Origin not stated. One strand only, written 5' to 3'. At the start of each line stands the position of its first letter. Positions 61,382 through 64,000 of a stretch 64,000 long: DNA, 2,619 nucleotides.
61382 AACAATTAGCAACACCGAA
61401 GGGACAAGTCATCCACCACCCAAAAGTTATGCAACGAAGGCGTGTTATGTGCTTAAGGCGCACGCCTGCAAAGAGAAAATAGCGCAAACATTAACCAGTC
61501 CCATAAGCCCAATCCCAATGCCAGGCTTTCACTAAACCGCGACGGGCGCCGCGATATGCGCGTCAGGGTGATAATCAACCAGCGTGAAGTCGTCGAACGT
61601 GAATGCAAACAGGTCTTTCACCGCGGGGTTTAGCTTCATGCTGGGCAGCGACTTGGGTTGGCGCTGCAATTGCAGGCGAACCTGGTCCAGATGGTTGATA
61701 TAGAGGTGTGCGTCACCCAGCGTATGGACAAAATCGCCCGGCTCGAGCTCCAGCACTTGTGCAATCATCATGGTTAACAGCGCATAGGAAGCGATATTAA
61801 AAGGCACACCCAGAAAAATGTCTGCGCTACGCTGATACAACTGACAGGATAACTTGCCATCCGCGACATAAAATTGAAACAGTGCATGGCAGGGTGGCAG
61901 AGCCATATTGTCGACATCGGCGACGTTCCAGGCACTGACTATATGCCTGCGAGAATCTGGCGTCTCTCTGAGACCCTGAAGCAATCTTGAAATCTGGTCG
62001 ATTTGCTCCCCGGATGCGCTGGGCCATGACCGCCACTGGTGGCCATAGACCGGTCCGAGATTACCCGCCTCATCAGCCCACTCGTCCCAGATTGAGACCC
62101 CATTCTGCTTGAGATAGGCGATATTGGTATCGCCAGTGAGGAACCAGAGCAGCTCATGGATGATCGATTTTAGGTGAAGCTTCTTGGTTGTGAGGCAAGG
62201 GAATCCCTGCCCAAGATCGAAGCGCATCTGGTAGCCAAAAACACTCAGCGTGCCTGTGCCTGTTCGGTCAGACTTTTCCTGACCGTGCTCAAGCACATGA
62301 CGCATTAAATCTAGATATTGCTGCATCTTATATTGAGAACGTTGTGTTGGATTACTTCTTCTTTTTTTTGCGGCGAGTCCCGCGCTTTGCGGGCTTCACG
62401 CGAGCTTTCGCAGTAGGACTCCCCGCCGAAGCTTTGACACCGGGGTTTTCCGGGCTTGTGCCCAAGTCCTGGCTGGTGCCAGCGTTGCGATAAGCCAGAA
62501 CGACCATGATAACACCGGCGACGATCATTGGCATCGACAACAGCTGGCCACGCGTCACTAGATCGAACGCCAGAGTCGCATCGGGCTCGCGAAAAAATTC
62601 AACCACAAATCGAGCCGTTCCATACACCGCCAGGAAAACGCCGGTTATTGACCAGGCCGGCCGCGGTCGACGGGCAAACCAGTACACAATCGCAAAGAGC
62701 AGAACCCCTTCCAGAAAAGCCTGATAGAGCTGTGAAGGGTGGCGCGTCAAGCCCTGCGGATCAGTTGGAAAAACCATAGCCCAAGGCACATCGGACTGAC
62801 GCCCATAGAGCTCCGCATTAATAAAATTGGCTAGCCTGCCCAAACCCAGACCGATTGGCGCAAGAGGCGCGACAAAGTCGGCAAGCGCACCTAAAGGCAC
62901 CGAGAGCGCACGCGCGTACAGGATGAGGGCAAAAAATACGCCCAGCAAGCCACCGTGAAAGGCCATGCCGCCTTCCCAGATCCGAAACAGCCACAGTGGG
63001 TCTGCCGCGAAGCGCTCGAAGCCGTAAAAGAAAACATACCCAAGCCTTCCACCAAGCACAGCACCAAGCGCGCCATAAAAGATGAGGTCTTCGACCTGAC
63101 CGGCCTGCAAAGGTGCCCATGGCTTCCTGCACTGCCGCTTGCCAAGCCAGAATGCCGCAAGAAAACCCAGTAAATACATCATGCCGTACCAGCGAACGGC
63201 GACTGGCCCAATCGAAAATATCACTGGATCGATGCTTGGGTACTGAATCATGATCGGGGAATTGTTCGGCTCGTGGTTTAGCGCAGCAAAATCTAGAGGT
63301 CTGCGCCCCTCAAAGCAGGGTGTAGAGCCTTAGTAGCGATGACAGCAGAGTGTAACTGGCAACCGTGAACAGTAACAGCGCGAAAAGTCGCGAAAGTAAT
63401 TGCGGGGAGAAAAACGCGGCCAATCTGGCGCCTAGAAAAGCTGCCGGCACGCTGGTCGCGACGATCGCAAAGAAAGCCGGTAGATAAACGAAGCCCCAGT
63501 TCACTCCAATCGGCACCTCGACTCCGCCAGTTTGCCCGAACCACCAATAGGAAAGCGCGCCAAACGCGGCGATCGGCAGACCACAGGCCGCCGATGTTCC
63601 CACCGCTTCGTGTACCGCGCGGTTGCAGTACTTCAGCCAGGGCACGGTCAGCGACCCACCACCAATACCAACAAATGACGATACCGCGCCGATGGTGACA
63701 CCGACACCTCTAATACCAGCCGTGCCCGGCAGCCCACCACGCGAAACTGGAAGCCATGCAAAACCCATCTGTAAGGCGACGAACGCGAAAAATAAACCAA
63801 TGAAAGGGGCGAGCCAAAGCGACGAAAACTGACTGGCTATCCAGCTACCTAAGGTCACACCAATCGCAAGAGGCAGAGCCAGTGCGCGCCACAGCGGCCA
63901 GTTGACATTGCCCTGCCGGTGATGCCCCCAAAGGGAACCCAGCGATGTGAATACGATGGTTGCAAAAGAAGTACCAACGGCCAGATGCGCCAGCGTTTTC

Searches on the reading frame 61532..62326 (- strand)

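Call 37: search_protein_families(library=pfam, proteins=[window:61532-62326:-])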
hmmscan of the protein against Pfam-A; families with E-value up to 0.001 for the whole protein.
window:61532-62326:- (264 aa): 1 family
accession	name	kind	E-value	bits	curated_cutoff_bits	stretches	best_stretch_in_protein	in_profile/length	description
PF00303.24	Thymidylat_synt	-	2e-125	417.8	24.3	1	2-264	1-266/266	Thymidylate synthase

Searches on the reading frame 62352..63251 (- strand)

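Call 37: search_protein_families(library=pfam, proteins=[window:62352-63251:-])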
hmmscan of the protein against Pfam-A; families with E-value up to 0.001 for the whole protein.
window:62352-63251:- (299 aa): 1 family
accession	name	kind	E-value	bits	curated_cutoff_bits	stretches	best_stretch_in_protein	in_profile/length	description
PF01790.23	LGT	-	2.2e-78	263.3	24.9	1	9-251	1-239/240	Prolipoprotein diacylglyceryl transferase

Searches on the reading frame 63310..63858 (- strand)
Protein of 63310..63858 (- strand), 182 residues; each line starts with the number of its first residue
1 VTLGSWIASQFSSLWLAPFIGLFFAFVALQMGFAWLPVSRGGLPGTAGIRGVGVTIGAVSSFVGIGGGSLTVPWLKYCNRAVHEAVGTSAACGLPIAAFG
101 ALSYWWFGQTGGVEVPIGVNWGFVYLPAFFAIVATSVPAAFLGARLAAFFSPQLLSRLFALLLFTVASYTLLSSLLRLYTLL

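Call 37: search_protein_families(library=pfam, proteins=[window:63310-63858:-])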
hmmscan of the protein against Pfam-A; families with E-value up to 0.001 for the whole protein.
window:63310-63858:- (182 aa): 1 family
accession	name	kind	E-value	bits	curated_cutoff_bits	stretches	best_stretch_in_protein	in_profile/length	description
PF01925.25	TauE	-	1.3e-23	84.4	32.6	1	3-169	79-236/237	Sulfite exporter TauE/SafE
